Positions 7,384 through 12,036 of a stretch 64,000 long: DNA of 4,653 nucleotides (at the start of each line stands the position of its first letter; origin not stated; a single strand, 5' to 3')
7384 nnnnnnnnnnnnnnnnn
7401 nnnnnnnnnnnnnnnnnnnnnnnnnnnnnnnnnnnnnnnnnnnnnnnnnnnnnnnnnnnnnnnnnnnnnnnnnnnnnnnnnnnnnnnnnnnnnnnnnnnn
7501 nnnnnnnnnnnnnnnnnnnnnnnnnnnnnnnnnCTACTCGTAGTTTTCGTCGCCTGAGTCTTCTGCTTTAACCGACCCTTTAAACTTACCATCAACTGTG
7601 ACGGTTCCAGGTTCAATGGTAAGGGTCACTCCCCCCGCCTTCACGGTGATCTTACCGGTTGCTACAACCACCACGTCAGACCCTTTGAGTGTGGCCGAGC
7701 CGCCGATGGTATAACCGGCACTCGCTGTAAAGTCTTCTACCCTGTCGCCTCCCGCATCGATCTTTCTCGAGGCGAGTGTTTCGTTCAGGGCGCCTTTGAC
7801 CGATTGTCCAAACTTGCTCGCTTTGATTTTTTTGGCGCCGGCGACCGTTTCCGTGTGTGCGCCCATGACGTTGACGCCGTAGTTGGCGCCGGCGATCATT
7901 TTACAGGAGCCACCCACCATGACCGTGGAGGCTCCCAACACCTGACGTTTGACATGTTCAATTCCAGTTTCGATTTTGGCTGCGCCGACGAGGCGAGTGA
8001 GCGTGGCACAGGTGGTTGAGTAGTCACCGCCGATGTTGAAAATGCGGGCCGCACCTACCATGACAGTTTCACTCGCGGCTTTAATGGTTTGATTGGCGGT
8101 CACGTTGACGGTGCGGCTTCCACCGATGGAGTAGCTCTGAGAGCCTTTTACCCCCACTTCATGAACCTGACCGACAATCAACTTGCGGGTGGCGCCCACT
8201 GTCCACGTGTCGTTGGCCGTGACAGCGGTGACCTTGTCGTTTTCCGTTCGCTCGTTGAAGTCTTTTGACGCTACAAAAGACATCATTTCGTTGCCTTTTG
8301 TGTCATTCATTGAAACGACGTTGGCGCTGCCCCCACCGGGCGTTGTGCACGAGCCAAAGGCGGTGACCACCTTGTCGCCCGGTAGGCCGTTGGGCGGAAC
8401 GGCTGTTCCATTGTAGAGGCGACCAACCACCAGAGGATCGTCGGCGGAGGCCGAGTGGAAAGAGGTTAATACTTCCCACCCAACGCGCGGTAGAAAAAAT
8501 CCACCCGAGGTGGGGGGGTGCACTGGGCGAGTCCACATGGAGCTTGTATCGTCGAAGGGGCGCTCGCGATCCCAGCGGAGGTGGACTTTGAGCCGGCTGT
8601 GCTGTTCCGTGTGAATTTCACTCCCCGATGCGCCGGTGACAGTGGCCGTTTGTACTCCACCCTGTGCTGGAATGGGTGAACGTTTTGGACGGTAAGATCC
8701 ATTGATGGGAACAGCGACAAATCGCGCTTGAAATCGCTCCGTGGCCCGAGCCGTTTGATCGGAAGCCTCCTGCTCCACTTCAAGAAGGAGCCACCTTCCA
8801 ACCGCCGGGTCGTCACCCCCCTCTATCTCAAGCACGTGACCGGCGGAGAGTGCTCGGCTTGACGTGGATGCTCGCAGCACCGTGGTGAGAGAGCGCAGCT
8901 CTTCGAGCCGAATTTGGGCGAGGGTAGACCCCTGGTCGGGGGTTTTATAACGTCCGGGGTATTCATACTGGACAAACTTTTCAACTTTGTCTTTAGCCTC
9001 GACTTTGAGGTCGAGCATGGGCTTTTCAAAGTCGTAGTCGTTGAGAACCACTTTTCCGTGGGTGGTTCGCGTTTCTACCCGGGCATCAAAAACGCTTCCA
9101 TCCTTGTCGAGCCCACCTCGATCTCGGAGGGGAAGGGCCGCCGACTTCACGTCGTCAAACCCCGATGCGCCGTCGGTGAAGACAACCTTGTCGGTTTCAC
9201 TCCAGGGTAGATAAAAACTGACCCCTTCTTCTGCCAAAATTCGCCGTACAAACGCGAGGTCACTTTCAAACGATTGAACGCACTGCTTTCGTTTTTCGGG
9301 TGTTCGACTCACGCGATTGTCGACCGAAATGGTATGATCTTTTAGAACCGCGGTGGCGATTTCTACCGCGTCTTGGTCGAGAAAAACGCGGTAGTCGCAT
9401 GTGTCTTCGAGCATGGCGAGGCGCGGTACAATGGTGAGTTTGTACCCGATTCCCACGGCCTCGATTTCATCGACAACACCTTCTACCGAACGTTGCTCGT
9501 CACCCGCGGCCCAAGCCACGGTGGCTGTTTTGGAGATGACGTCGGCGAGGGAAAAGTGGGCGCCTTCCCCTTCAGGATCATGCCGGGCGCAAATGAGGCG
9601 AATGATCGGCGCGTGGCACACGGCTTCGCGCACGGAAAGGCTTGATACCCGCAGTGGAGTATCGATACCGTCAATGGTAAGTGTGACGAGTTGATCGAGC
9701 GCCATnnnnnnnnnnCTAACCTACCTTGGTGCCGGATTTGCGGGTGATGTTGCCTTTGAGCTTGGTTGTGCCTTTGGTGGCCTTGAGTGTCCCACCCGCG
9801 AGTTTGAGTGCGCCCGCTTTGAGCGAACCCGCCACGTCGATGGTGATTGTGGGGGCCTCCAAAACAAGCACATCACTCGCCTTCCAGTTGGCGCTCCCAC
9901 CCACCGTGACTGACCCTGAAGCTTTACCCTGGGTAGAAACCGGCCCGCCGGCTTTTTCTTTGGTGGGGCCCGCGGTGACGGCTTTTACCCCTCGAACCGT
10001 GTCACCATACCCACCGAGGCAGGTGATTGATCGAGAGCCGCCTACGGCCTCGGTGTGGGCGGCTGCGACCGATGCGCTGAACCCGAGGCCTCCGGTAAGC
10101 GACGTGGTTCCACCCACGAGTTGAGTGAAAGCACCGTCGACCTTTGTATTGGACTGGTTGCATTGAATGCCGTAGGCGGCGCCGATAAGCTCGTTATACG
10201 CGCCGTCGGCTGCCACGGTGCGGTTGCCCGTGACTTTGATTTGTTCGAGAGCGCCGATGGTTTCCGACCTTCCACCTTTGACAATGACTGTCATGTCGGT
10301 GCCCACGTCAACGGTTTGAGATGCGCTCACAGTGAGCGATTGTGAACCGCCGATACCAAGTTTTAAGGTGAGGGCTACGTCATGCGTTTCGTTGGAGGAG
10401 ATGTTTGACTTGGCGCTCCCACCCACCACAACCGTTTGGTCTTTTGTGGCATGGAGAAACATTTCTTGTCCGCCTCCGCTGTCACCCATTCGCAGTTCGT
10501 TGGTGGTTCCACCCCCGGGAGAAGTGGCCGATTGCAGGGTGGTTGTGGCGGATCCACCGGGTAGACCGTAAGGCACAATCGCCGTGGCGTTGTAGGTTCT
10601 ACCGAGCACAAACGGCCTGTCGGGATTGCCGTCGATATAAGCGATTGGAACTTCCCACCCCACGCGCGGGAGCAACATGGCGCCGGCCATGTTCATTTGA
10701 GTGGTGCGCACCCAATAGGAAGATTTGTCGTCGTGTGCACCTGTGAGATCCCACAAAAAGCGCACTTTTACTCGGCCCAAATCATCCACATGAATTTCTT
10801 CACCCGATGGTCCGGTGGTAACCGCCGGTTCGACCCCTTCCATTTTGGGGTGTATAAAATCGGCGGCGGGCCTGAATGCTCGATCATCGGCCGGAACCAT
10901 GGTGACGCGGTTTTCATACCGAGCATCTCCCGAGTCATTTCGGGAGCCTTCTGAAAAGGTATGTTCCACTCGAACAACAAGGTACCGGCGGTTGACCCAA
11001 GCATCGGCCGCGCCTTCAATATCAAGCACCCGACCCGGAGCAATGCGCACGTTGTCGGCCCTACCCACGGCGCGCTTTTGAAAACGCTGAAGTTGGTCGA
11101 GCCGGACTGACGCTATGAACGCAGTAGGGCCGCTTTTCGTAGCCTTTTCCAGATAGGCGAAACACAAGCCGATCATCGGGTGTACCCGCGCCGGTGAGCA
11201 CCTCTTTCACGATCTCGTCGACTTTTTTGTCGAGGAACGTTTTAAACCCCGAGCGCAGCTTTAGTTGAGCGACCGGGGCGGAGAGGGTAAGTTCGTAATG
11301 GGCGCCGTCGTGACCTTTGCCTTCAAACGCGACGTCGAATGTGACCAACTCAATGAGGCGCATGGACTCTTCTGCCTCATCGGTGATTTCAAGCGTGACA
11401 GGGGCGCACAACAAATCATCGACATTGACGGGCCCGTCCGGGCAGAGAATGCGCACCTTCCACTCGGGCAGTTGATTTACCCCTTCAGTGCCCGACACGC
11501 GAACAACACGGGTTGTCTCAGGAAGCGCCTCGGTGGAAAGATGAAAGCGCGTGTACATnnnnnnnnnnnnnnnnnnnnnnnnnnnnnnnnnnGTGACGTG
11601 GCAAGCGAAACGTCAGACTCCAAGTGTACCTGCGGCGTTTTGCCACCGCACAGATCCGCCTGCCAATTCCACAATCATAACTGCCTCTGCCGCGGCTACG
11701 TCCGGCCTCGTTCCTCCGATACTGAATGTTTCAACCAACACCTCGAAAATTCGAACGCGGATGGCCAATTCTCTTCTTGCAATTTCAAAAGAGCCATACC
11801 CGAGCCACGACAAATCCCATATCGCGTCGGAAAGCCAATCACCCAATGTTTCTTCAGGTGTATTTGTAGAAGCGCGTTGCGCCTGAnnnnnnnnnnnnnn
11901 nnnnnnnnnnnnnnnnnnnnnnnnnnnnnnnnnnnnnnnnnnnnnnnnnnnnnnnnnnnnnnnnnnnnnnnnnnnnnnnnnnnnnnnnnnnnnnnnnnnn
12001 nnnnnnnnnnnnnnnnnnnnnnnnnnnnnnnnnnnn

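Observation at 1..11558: Tandem array of three vgrG genes carrying an Rhs nuclease effector and SUKH immunity pair, without T6SS core genes in cis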

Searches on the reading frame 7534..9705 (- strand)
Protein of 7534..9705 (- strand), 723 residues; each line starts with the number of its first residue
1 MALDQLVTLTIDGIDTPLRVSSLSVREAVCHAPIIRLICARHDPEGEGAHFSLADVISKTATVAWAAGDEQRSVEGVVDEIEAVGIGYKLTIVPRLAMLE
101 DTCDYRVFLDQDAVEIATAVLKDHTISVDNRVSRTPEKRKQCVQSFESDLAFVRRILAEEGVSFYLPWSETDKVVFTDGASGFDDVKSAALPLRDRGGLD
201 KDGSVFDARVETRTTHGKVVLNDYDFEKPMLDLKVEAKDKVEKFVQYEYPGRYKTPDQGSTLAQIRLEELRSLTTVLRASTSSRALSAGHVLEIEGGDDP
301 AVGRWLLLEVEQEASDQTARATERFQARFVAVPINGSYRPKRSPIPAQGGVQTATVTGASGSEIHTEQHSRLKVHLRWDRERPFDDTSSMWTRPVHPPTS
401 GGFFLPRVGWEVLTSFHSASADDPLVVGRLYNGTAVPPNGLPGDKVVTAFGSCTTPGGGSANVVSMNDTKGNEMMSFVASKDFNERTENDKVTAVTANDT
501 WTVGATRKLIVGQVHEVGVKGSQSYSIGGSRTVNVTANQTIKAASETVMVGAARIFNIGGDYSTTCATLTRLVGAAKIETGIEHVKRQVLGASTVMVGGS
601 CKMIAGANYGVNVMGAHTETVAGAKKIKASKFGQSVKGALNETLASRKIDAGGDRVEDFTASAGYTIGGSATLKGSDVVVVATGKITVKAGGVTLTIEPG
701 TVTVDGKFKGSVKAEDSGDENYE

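Call 5: search_protein_families(library=pfam, proteins=[window:7534-9705:-], max_evalue=0.01)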
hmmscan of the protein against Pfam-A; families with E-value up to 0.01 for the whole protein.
window:7534-9705:- (723 aa): 4 families
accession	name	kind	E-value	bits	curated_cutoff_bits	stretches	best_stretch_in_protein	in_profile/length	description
PF05954.17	Phage_GPD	-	2.6e-61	207.9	30.1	1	48-317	18-304/305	Phage tail baseplate hub (GPD)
PF22178.3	Gp5_trimer_C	-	5.1e-16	59.2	30.9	1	450-552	3-106/112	Bacteriophage T4 gp5 C-terminal trimerisation domain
PF04717.18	Phage_base_V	-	0.00033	21.4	23.8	1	367-431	12-75/75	Type VI secretion system/phage-baseplate injector OB domain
PF06715.18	Gp5_C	-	0.0025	18.3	20.4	0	521-542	1-22/24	Gp5 C-terminal repeat (3 copies)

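Call 6: search_protein_families(library=ncbifam, proteins=[window:7534-9705:-], max_evalue=0.01)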
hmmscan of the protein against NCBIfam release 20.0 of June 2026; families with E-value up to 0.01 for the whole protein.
window:7534-9705:- (723 aa): 3 families
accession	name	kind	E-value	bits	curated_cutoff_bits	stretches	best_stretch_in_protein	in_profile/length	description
TIGR03361.1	VI_Rhs_Vgr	subfamily_domain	6.4e-103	345.1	186.35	1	8-499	2-512/513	type VI secretion system tip protein TssI/VgrG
TIGR01646.1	vgr_GE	subfamily_domain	2e-71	241.4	121.8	1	19-480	2-478/480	type VI secretion system tip protein VgrG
NF033848.1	VgrG_rel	hypoth_equivalog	4.5e-13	48.3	275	1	343-541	369-542/547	VgrG-related protein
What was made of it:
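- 7534..9705 (-): vgrG-B (VgrG2 group), an intact 723-aa T6SS spike with a C-terminal extension of about 160 aa beyond the gp5 trimerisation domain. Phage_GPD 208 bits and Gp5_trimer_C 59 bits (calls 5, 6).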

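Call 14: find_encoding_contigs(protein=window:7534-9705:-, flank=10000, max_places=6)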
Protein window:7534-9705:- (723 aa): no gene with exactly this product is on record in the collection.

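Call 56: search_solved_structures(query=window:7534-9705:-, max_evalue=0.001)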
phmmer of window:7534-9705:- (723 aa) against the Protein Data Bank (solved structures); distinct sequences matched with E-value up to 0.001: 9.
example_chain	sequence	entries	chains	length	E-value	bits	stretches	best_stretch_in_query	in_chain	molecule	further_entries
9mlp_A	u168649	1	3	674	1.2e-53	185.5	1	68-545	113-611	Cytoplasmic protein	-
4mtk_A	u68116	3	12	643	1.7e-51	178.4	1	47-566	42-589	VgrG1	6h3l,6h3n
4uhv_A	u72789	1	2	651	1.8e-51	178.4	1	47-566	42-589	VGRG1, VALINE-GLYCINE REPEAT PROTEIN G1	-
28yn_A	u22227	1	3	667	1.9e-51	178.3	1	47-566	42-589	Type VI secretion system spike protein VgrG1a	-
7q5p_A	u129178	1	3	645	3.1e-50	174.3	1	86-558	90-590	Type VI secretion protein VgrG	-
8qja_A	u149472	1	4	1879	1.9e-48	168.4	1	88-576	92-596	Putative type VI secretion system YD repeat-containing Rhs element Vgr protein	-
2p5z_X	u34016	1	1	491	1.8e-20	75.9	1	87-431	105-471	Type VI secretion system component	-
6sjl_A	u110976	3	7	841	3.6e-16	61.7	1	67-436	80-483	Putative type VI secretion protein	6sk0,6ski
9gtr_q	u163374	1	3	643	8.4e-06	27.4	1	371-593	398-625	Gp5/Type VI secretion system Vgr protein OB-fold domain-containing protein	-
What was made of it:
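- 7534..9705 (-): Matches P. aeruginosa VgrG1 4MTK at E 1.7e-51 (call 56).
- The best PDB matches are T6SS VgrGs (call 56).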

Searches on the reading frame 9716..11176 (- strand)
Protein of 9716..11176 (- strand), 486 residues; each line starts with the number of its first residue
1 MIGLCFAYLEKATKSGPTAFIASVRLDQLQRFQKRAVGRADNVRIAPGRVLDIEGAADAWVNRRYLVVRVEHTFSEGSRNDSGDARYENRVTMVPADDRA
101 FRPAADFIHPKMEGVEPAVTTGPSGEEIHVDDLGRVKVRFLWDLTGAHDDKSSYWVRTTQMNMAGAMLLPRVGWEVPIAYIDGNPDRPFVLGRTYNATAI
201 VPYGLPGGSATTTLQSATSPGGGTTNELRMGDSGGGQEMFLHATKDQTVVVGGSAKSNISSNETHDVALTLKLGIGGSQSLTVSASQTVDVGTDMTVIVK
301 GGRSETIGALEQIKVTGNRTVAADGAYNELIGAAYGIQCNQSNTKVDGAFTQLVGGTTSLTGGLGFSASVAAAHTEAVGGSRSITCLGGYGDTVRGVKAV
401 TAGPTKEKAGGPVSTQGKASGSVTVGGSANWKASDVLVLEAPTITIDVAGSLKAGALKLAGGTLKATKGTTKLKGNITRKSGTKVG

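Call 5: search_protein_families(library=pfam, proteins=[window:9716-11176:-], max_evalue=0.01)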
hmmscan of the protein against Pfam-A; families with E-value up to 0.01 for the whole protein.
window:9716-11176:- (486 aa): 4 families
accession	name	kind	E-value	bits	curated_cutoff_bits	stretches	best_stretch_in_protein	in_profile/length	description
PF22178.3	Gp5_trimer_C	-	2.4e-22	79.6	30.9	1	213-321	2-110/112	Bacteriophage T4 gp5 C-terminal trimerisation domain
PF04717.18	Phage_base_V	-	2.7e-07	31.3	23.8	1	131-195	12-75/75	Type VI secretion system/phage-baseplate injector OB domain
PF06715.18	Gp5_C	-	5.1e-07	29.8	20.4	0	277-299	1-23/24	Gp5 C-terminal repeat (3 copies)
PF05954.17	Phage_GPD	-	2.5e-06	27.4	30.1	1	21-76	247-303/305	Phage tail baseplate hub (GPD)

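Call 6: search_protein_families(library=ncbifam, proteins=[window:9716-11176:-], max_evalue=0.01)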
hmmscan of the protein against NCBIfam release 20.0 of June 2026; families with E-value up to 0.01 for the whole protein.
window:9716-11176:- (486 aa): 3 families
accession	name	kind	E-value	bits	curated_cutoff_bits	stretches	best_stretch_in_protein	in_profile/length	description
TIGR03361.1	VI_Rhs_Vgr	subfamily_domain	3.4e-69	233.8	186.35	1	6-264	250-513/513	type VI secretion system tip protein TssI/VgrG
TIGR01646.1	vgr_GE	subfamily_domain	2.6e-51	175.1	121.8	1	7-245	240-479/480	type VI secretion system tip protein VgrG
NF033848.1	VgrG_rel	hypoth_equivalog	1.1e-10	40.5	275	1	63-265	325-515/547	VgrG-related protein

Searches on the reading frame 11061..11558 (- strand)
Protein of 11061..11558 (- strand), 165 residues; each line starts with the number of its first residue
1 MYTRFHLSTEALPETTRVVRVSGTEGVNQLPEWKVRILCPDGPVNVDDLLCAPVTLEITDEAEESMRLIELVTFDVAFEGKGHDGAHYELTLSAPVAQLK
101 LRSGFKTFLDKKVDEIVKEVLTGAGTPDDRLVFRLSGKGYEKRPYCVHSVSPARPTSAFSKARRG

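Call 5: search_protein_families(library=pfam, proteins=[window:11061-11558:-], max_evalue=0.01)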
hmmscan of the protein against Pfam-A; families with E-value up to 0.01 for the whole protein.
window:11061-11558:- (165 aa): 1 family
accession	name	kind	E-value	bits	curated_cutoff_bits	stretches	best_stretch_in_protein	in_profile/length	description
PF05954.17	Phage_GPD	-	6.7e-16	58.8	30.1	1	24-147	1-121/305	Phage tail baseplate hub (GPD)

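Call 6: search_protein_families(library=ncbifam, proteins=[window:11061-11558:-], max_evalue=0.01)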
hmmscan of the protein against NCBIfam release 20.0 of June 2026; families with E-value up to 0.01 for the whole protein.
window:11061-11558:- (165 aa): 2 families
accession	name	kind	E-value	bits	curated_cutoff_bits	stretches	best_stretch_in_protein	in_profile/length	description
TIGR03361.1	VI_Rhs_Vgr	subfamily_domain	8.8e-16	57.6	186.35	1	5-147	1-139/513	type VI secretion system tip protein TssI/VgrG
TIGR01646.1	vgr_GE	subfamily_domain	4.6e-08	32.5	121.8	1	17-147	2-129/480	type VI secretion system tip protein VgrG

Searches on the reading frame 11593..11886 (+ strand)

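Call 54: search_protein_families(library=pfam, alignment_id=A2, max_evalue=0.01)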
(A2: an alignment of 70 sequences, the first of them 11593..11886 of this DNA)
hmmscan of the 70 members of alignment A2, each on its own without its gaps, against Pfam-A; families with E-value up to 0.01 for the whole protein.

A. member 1, window:11593-11886:+ (97 aa): 0 families

B. families by the number of members that match (of 70 scanned): 2 families
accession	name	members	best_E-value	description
PF09650.15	PHA_gran_rgn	1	1.1e-10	Putative polyhydroxyalkanoic acid system protein (PHA_gran_rgn)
PF14023.12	Bestrophin-like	1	1.1e-07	Bestrophin-like domain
